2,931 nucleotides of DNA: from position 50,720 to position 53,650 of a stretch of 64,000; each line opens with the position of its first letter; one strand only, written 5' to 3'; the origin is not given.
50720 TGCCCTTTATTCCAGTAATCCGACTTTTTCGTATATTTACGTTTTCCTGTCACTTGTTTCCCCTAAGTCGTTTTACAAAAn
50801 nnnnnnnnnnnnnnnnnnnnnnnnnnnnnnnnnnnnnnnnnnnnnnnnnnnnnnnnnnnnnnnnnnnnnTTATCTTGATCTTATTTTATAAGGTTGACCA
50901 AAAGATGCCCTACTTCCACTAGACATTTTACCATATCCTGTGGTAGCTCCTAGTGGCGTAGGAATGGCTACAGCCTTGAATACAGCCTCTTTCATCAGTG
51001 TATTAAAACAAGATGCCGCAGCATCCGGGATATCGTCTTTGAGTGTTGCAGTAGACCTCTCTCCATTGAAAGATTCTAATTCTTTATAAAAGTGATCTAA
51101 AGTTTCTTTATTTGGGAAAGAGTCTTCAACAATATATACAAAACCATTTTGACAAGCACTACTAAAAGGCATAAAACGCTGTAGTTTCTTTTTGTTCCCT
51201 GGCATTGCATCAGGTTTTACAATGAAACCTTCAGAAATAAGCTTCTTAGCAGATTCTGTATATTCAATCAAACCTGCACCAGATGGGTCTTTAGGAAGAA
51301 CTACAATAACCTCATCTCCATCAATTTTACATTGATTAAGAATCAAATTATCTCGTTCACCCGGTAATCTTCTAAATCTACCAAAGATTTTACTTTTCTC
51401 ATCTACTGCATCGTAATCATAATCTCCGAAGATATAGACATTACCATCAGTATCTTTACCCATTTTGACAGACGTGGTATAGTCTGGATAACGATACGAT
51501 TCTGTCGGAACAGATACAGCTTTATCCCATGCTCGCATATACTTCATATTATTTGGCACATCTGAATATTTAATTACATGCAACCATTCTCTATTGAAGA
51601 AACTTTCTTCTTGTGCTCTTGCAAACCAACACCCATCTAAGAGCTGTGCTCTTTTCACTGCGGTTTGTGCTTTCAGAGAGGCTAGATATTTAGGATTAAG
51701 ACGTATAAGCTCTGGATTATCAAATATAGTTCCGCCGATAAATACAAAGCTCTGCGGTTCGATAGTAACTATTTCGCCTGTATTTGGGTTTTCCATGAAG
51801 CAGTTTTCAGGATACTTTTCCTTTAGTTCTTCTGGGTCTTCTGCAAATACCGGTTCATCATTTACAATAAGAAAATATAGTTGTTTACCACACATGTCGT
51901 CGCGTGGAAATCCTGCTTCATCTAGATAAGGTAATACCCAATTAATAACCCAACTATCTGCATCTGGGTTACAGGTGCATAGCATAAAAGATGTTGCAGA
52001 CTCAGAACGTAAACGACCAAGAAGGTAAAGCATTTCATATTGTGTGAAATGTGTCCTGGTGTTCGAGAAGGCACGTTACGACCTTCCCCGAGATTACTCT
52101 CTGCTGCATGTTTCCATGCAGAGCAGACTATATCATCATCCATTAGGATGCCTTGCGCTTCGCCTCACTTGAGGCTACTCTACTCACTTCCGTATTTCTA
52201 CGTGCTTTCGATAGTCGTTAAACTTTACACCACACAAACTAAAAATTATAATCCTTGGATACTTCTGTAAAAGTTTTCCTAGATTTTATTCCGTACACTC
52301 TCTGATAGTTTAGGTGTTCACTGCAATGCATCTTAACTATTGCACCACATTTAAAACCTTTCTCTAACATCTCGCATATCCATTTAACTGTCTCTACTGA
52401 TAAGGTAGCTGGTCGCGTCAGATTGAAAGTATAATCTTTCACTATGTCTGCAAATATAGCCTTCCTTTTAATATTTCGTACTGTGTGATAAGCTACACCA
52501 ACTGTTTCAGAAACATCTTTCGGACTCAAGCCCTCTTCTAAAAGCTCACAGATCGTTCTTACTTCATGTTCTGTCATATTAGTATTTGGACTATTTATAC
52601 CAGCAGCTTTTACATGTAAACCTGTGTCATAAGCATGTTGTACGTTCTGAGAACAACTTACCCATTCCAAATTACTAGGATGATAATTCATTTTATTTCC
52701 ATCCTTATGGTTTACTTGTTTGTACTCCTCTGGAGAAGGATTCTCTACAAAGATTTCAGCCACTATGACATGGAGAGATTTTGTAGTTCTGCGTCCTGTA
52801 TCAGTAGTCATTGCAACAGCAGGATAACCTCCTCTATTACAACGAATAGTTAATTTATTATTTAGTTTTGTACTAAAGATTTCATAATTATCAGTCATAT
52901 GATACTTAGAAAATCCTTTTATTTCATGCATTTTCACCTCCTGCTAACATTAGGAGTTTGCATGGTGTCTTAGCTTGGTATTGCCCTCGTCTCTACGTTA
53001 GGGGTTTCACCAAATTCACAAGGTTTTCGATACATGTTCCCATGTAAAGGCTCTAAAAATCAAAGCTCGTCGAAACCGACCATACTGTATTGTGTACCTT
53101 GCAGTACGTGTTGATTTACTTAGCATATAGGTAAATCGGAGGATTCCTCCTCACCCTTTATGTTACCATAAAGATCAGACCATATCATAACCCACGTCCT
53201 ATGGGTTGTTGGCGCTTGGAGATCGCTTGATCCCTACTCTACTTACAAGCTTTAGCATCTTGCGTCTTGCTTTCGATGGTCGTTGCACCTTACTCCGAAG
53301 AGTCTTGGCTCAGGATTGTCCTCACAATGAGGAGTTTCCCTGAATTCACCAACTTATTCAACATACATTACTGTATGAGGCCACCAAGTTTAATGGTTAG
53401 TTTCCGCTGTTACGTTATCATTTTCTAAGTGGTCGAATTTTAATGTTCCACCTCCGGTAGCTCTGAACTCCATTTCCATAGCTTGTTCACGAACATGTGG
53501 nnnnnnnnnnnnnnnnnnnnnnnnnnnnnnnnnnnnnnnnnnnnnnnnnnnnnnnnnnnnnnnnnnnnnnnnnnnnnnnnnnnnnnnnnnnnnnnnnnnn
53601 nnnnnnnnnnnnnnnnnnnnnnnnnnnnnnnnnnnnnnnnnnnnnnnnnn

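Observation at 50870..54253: Terminase large subunit gene interrupted twice: P-loop mini-intein plus a ~1.3-kb intron-like element with an HNH homing endonuclease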

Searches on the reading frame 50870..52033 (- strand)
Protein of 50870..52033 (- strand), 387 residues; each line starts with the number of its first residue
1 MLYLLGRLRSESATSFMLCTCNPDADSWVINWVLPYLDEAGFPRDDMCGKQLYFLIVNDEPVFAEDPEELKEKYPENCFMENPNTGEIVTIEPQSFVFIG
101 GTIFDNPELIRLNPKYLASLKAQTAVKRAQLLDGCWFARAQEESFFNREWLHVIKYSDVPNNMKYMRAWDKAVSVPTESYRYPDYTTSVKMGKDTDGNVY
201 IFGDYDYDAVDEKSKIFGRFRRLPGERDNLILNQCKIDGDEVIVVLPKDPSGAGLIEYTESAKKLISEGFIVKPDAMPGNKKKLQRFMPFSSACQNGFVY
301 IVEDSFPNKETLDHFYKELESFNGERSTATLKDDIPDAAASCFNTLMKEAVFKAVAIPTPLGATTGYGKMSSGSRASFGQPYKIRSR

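Call 6: search_protein_families(library=pfam, proteins=[window:50870-52033:-], max_evalue=0.01)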
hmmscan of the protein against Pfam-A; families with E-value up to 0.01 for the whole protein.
window:50870-52033:- (387 aa): 2 families
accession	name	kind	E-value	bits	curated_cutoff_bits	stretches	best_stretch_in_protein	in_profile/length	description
PF03237.21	Terminase_6N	-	6.8e-06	26.3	22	1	13-151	125-213/215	Terminase large subunit, T4likevirus-type, N-terminal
PF17289.8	Terminase_6C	-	0.00082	19.8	22.6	1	249-339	61-148/155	Terminase RNaseH-like domain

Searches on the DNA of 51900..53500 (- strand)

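Call 3: search_rna_families(source=window, start=51900, end=53500, threshold=evalue, max_evalue=1, show_alignments=3)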
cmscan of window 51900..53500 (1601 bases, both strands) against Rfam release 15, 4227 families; matches with E-value up to 1: 5.
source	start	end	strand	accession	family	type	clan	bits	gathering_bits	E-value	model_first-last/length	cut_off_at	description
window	53156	53403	-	RF00028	Intron_gpI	Intron;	-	87.2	50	1.9e-22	1-253/253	no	Group I catalytic intron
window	52104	52317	-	RF00028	Intron_gpI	Intron;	-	36.4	50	2.9e-07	1-253/253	no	Group I catalytic intron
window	52873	53072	-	RF00028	Intron_gpI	Intron;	-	25.7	50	0.00049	1-253/253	no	Group I catalytic intron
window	52289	52384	-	RF02191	TCL6_1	Gene; lncRNA;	-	19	60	0.27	1-113/113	no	T-cell leukemia/lymphoma 6 conserved region 1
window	52811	52936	-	RF01295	SCARNA7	Gene; snRNA; snoRNA; scaRNA;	-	13.7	65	0.99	1-330/330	no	Small Cajal body-specific RNA 7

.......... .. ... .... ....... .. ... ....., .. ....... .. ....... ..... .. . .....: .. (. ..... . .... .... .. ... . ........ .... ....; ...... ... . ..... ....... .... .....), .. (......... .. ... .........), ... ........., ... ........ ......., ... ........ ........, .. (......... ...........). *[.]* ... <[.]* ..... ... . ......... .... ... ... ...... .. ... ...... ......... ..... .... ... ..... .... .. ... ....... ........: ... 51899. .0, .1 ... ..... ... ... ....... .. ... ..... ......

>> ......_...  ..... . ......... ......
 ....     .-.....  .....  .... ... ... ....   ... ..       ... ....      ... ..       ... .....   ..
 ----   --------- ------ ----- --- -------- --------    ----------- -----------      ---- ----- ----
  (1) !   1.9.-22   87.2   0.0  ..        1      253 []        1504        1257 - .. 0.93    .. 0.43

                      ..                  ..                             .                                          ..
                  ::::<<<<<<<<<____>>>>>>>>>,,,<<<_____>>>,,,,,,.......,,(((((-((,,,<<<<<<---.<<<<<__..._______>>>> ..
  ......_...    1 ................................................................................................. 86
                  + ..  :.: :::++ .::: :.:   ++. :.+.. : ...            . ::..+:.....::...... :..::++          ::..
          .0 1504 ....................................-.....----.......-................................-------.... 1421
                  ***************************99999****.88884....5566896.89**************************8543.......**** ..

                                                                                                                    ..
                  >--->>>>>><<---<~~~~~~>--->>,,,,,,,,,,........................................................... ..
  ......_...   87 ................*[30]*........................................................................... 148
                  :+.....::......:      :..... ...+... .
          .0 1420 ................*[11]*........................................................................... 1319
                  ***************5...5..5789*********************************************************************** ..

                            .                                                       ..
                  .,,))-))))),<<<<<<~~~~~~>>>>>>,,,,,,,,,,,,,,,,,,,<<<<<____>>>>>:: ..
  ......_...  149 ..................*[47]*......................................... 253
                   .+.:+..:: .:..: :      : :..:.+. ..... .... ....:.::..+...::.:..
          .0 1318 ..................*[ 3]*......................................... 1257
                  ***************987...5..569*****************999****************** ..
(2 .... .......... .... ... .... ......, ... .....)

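Call 14: search_dna_similar(query=window:53102-53392:-, collection=phages, mode=distant, max_rows=30)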
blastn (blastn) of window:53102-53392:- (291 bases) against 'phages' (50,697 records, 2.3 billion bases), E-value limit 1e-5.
Records with a match: 44; places in all: 44; records where one place covers at least 80% of the query: 0.
Best place of each record, by identity: 80-90% 23; 60-80% 21.
By first word of the organism name: Aeromonas 12; Bacillus 12; Pseudomonas 5; Pectobacterium 3; Vibrio 3; Pseudoalteromonas 2; Bacteriophage 2; Staphylococcus 2; Synechococcus 2; Ralstonia 1.
By host as written in the record: Aeromonas salmonicida 10; Pseudomonas syringae pv. porri LMG 28495 5; Bacillus subtilis 5; Bacillus subtilis BEST7003 4; Pectobacterium atrosepticum SCRI1043 2; Aeromonas sp. 2; Vibrio sp. 11985 2; Pseudoalteromonas sp. YD6 2; and 9 more.
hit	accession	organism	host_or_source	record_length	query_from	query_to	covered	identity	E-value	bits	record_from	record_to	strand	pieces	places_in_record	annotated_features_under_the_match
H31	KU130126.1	Pseudomonas phage vB_PsyM_KIL1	Pseudomonas syringae pv. porri LMG 28495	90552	13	233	76%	70.2%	6e-10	70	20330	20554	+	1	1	putative terminase large subunit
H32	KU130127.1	Pseudomonas phage vB_PsyM_KIL2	Pseudomonas syringae pv. porri LMG 28495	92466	13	233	76%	70.2%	6e-10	70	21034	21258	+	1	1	putative terminase large subunit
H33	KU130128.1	Pseudomonas phage vB_PsyM_KIL3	Pseudomonas syringae pv. porri LMG 28495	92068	13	233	76%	70.2%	6e-10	70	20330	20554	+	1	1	putative terminase large subunit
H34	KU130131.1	Pseudomonas phage vB_PsyM_KIL3b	Pseudomonas syringae pv. porri LMG 28495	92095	13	233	76%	70.2%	6e-10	70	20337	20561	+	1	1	putative terminase large subunit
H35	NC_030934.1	Pseudomonas phage vB_PsyM_KIL1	Pseudomonas syringae pv. porri LMG 28495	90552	13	233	76%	70.2%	6e-10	70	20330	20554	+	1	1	terminase large subunit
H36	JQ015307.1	Pectobacterium phage phiTE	Pectobacterium atrosepticum SCRI1043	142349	105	237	46%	75.0%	4e-12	77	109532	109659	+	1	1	HNH endonuclease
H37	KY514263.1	Pectobacterium phage vB_PatM_CB7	Pectobacterium atrosepticum DSM 30186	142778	105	237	46%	75.0%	4e-12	77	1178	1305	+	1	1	HNH endonuclease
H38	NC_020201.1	Pectobacterium phage phiTE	Pectobacterium atrosepticum SCRI1043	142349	105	237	46%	75.0%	4e-12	77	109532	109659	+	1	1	HNH endonuclease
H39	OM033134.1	Aeromonas phage phiA009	Aeromonas sp.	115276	13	114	35%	78.4%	9e-14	83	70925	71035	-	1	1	putative terminase large subunit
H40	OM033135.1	Aeromonas phage phiA019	Aeromonas sp.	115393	13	114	35%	78.4%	9e-14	83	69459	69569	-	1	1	putative terminase large subunit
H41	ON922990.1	Vibrio phage VPMCC14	Vibrio sp.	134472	21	124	36%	73.7%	1e-6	60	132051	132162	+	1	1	hypothetical protein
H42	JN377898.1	Aeromonas phage Aes120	Aeromonas salmonicida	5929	43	123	28%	82.7%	1e-12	79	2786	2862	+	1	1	DNA polymerase subunit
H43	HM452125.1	Aeromonas phage phiAS4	Aeromonas salmonicida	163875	43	123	28%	81.5%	5e-11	74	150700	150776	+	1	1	none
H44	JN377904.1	Aeromonas phage Aes517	Aeromonas salmonicida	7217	43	123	28%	81.5%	5e-11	74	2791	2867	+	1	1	DNA polymerase subunit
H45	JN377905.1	Aeromonas phage Aes516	Aeromonas salmonicida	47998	43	123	28%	81.5%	5e-11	74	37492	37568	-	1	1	intein-containing split DNA polymerase precursor | split DNA polymerase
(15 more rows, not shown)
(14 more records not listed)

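Call 15: search_dna_similar(query=window:52055-53062:-, collection=phages, mode=distant, max_rows=30)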
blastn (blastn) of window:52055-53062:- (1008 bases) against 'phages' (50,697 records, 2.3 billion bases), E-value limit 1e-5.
Records with a match: 290; places in all: 298; records where one place covers at least 80% of the query: 0.
Best place of each record, by identity: 95-99% 1; 90-95% 17; 80-90% 66; 60-80% 206.
By first word of the organism name: Pseudomonas 84; Escherichia 33; Vibrio 30; Klebsiella 20; Staphylococcus 20; Salmonella 14; Aeromonas 11; Bacillus 10; Acinetobacter 10; Campylobacter 8; and 26 more.
By host as written in the record: - 48; Pseudomonas aeruginosa 31; Pseudomonas aeruginosa PAO1 20; Escherichia coli 12; Aeromonas salmonicida 8; Campylobacter jejuni 8; Klebsiella pneumoniae 7; Staphylococcus aureus 7; and 88 more.
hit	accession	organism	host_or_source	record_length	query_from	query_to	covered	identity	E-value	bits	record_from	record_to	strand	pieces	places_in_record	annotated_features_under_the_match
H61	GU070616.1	Salmonella phage PVPSE1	Salmonella enteritidis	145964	35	963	13%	91.7%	3e-20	188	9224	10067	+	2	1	13: primase/helicase | 14: HNH endonuclease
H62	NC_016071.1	Salmonella phage PVPSE1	Salmonella enteritidis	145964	35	963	13%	91.7%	3e-20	188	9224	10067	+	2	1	13: AAA family ATPase | 14: HNH endonuclease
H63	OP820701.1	Aeromonas phage vB_AdhM_TS9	Aeromonas dhakensis AM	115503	338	485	15%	72.8%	5e-11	75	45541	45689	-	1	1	hypothetical protein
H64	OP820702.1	Aeromonas phage vB_AdhM_DL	Aeromonas dhakensis AM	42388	338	485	15%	72.8%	5e-11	75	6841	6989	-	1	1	hypothetical protein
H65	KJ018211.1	Shewanella sp. phage 1/40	Baltic Sea ice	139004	348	484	14%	77.7%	4e-19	102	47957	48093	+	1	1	homing endonuclease HNH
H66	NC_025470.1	Shewanella sp. phage 1/40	Baltic Sea ice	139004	348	484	14%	77.7%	4e-19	102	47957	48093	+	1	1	HNH endonuclease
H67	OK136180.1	Escherichia phage 18-1-2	marmot respiratory tract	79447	837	962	13%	78.3%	7e-9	133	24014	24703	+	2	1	DNA-directed DNA polymerase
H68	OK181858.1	Escherichia phage 19-1-2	Escherichia sp.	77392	837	962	13%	78.3%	7e-9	133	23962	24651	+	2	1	DNA-directed DNA polymerase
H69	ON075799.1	Escherichia phage vB_EcoM_TH18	Escherichia sp.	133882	837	962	13%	78.3%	7e-9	133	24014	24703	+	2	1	DNA-directed DNA polymerase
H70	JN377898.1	Aeromonas phage Aes120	Aeromonas salmonicida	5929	835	969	13%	72.8%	2e-9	70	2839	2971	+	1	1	DNA polymerase subunit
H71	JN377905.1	Aeromonas phage Aes516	Aeromonas salmonicida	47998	835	969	13%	72.8%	2e-9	70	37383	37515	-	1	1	intein-containing split DNA polymerase precursor | split DNA polymerase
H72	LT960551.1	Yersinia phage fHe-Yen9-04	-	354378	843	962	12%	80.3%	2e-21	110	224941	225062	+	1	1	g299: hypothetical protein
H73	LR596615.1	Yersinia phage fHe-Yen9-04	-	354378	843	962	12%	80.3%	2e-21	110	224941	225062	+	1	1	g299: hypothetical protein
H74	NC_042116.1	Yersinia phage fHe-Yen9-04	-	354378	843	962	12%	80.3%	2e-21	110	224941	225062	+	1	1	g299: hypothetical protein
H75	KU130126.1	Pseudomonas phage vB_PsyM_KIL1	Pseudomonas syringae pv. porri LMG 28495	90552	844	962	12%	80.5%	4e-25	123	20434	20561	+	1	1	putative terminase large subunit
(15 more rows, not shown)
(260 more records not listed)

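Call 34: get_annotated_region(hit=H31, flank=2500)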
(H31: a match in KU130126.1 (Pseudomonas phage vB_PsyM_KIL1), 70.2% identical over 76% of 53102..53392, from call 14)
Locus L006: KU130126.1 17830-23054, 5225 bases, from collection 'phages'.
description: Pseudomonas phage vB_PsyM_KIL1, complete genome.
organism: Pseudomonas phage vB_PsyM_KIL1 (NCBI taxid 1777065)
taxonomy: Viruses; Duplodnaviria; Heunggongvirae; Uroviricota; Caudoviricetes; Flaumdravirus; Flaumdravirus KIL4
host: Pseudomonas syringae pv. porri LMG 28495; source: -; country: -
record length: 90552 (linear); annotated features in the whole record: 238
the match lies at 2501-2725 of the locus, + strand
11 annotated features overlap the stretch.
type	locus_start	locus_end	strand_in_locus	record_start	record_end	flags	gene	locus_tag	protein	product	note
regulatory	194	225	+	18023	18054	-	-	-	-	promoter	-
regulatory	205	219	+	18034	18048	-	-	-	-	terminator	-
CDS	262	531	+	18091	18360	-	-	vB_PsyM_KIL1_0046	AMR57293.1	hypothetical protein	-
CDS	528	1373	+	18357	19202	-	-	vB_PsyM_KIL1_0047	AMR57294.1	hypothetical protein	-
regulatory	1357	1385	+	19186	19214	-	-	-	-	promoter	-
CDS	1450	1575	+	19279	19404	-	-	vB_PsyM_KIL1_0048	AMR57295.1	hypothetical protein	-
regulatory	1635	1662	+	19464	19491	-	-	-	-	promoter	-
CDS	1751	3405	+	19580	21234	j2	-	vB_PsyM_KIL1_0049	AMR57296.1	putative terminase large subunit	-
regulatory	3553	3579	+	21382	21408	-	-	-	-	promoter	-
CDS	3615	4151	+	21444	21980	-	-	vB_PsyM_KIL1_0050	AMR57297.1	hypothetical protein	-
CDS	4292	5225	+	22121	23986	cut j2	-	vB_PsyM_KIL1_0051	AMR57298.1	hypothetical protein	-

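Call 64: get_annotated_region(hit=H61, flank=1500)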
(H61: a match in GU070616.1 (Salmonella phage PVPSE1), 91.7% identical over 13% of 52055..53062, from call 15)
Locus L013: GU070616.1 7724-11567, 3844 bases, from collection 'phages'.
description: Salmonella phage PVP-SE1, complete genome.
organism: Salmonella phage PVPSE1 (NCBI taxid 889338)
taxonomy: Viruses; Duplodnaviria; Heunggongvirae; Uroviricota; Caudoviricetes; Vequintavirinae; Seunavirus; Seunavirus PVPSE1
host: Salmonella enteritidis; source: -; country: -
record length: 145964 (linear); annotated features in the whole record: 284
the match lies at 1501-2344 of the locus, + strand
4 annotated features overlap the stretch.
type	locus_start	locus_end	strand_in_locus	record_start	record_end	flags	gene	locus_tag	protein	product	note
CDS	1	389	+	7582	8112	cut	12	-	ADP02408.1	HNH endonuclease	similar to YP_003930.1 putative endonuclease from Enterobacteria phage T1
CDS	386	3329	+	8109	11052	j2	13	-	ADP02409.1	primase/helicase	similar to YP_002003727.1 DNA replicative helicase/primase Escherichia phage rv5; motif: GP4d_helicase [cd01122]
CDS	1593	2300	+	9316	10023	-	14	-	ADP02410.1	HNH endonuclease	similar to ZP_02664676.1 DNA endonuclease I-HmuI (HNH homing endonuclease I-HmuI) from Salmonella enterica subsp. ...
CDS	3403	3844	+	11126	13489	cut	16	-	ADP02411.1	DNA polymerase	similar to YP_002003725.1 DNA polymerase from Escherichia phage rv5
